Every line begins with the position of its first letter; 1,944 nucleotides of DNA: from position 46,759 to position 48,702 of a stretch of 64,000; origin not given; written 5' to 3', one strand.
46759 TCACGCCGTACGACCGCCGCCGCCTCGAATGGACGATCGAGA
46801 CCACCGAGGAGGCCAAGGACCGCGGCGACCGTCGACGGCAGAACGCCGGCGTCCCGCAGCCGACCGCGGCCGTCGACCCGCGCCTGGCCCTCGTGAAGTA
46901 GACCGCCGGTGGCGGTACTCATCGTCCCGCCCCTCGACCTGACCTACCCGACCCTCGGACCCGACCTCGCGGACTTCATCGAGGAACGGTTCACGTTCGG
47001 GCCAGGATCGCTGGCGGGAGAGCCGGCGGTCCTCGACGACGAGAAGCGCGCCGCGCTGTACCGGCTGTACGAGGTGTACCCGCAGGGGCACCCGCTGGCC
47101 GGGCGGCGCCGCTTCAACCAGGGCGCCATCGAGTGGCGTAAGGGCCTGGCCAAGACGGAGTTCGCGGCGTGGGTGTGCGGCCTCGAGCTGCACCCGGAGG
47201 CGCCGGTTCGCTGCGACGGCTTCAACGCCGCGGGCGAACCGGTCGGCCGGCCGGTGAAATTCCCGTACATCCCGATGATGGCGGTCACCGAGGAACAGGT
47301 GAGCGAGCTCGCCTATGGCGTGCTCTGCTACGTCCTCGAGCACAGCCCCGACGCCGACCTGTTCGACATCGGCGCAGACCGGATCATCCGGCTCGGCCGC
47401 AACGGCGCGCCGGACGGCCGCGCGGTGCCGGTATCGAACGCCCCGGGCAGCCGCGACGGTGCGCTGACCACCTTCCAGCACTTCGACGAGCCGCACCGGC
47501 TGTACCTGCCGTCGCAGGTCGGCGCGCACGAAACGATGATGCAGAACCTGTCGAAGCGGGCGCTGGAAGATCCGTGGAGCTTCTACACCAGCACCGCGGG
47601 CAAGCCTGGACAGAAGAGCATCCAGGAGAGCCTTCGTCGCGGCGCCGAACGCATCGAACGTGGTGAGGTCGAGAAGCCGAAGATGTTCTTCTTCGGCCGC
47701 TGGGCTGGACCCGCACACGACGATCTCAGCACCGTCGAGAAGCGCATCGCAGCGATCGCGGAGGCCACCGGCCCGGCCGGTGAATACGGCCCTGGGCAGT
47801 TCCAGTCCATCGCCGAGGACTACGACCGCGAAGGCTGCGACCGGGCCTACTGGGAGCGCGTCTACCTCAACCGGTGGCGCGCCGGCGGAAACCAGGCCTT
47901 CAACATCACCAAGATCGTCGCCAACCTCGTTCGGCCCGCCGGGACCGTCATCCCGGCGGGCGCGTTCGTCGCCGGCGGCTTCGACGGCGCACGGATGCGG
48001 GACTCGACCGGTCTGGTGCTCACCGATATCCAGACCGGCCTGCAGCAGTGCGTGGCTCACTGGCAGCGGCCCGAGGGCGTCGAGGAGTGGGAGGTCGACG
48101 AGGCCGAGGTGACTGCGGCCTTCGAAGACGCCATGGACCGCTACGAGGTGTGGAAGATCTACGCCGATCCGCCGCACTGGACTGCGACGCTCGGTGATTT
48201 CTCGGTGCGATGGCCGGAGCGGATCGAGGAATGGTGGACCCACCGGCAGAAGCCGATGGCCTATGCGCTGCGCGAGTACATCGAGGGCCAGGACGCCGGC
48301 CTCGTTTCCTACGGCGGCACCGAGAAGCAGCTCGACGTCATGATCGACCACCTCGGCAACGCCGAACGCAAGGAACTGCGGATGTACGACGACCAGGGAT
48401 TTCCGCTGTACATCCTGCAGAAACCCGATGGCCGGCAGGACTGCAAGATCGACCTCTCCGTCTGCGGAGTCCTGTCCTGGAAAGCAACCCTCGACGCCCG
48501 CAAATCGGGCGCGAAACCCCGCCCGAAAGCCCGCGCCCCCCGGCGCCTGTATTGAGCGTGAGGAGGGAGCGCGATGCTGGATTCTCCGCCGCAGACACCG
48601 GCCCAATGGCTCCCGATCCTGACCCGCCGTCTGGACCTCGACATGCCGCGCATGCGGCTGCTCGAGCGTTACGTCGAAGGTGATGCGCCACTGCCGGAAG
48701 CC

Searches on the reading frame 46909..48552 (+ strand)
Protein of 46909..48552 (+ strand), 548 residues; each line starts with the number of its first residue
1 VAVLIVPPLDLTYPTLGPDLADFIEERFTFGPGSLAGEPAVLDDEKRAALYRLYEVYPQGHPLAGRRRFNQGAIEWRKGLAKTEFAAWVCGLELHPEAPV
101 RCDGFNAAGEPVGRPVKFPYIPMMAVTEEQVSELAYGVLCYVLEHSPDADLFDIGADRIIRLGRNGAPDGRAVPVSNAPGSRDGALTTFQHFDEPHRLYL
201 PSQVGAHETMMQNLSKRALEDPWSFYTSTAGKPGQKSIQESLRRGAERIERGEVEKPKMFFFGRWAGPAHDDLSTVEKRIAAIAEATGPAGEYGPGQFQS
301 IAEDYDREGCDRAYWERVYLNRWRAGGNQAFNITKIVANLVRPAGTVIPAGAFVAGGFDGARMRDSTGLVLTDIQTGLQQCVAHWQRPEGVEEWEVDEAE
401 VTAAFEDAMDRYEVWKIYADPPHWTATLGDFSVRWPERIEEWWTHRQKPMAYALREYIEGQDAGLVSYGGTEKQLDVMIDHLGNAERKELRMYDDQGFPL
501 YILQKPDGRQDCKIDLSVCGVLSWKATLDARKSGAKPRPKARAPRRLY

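Call 18: search_dna_similar(query=window:46909-48552:+, collection=phages, mode=protein, max_rows=15)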
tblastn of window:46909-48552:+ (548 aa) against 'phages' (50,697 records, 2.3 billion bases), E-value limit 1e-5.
Records with a match: 607; places in all: 608; records where one place covers at least 80% of the query: 425.
Best place of each record, by identity: 60-80% 13; <60% 594.
By first word of the organism name: Mycobacterium 346; Gordonia 128; Arthrobacter 72; Corynebacterium 15; Rhodococcus 11; Curtobacterium 10; Streptomyces 9; Microbacterium 8; Mycolicibacterium 2; Nocardia 2; and 4 more.
By host as written in the record: Mycobacterium smegmatis mc2 155 220; Gordonia terrae 3612 85; Arthrobacter globiformis B-2979 46; Mycobacterium smegmatis mc#155 43; Gordonia rubripertincta NRRL B-16540 20; Mycobacterium smegmatis mc2155 13; Corynebacterium vitaeruminis NCIB 9291 13; Gordonia terrae CAG3 9; and 75 more.
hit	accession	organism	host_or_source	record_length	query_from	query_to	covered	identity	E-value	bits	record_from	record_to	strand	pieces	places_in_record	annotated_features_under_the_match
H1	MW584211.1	Mycobacterium phage prophiGD102-1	Mycobacterium abscessus GD102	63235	1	529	97%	63.4%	0e+0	648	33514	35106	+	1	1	84: terminase large subunit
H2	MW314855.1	Mycobacterium phage phiGD23-1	Mycobacterium abscessus GD40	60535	1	529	97%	62.9%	0e+0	648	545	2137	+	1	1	2: terminase large subunit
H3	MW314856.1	Mycobacterium phage phiGD22-1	Mycobacterium abscessus GD40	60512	1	529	97%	62.9%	0e+0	648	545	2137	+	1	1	2: terminase large subunit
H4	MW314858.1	Mycobacterium phage phiGD20-1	Mycobacterium abscessus GD35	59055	1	529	97%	62.9%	0e+0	648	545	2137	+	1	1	2: terminase large subunit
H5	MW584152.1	Mycobacterium phage prophiGD11-1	Mycobacterium abscessus GD11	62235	1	529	97%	62.9%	0e+0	648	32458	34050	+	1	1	84: terminase large subunit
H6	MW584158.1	Mycobacterium phage prophiGD20-1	Mycobacterium abscessus GD20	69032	1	529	97%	62.9%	0e+0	648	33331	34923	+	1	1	86: terminase large subunit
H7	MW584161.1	Mycobacterium phage prophiGD17-2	Mycobacterium abscessus GD17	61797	1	529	97%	62.9%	0e+0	648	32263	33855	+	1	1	82: terminase large subunit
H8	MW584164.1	Mycobacterium phage prophiGD57-2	Mycobacterium abscessus GD57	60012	1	529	97%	62.9%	0e+0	648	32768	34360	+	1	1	86: terminase large subunit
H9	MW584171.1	Mycobacterium phage prophiGD22-1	Mycobacterium abscessus GD22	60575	1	529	97%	62.9%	0e+0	648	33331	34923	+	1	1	87: terminase large subunit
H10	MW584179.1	Mycobacterium phage prophiGD43A-1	Mycobacterium abscessus GD43A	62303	1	529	97%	62.9%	0e+0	648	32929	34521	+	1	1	82: terminase large subunit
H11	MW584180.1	Mycobacterium phage prophiGD15-1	Mycobacterium abscessus GD15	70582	1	529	97%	62.9%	0e+0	648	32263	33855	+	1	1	82: terminase large subunit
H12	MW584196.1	Mycobacterium phage prophiGD27-1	Mycobacterium abscessus GD27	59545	1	529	97%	62.9%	0e+0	648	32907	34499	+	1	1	86: terminase large subunit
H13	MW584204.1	Mycobacterium phage prophiGD21-2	Mycobacterium abscessus GD21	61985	1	529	97%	62.9%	0e+0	648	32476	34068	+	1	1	86: terminase large subunit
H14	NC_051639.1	Mycobacterium phage Burwell21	Mycobacterium smegmatis mc2 155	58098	1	529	97%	60.0%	0e+0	604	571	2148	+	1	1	2: terminase large subunit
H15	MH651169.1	Mycobacterium phage Burwell21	Mycobacterium smegmatis mc2 155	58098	1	529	97%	60.0%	0e+0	604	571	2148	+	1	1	2: terminase large subunit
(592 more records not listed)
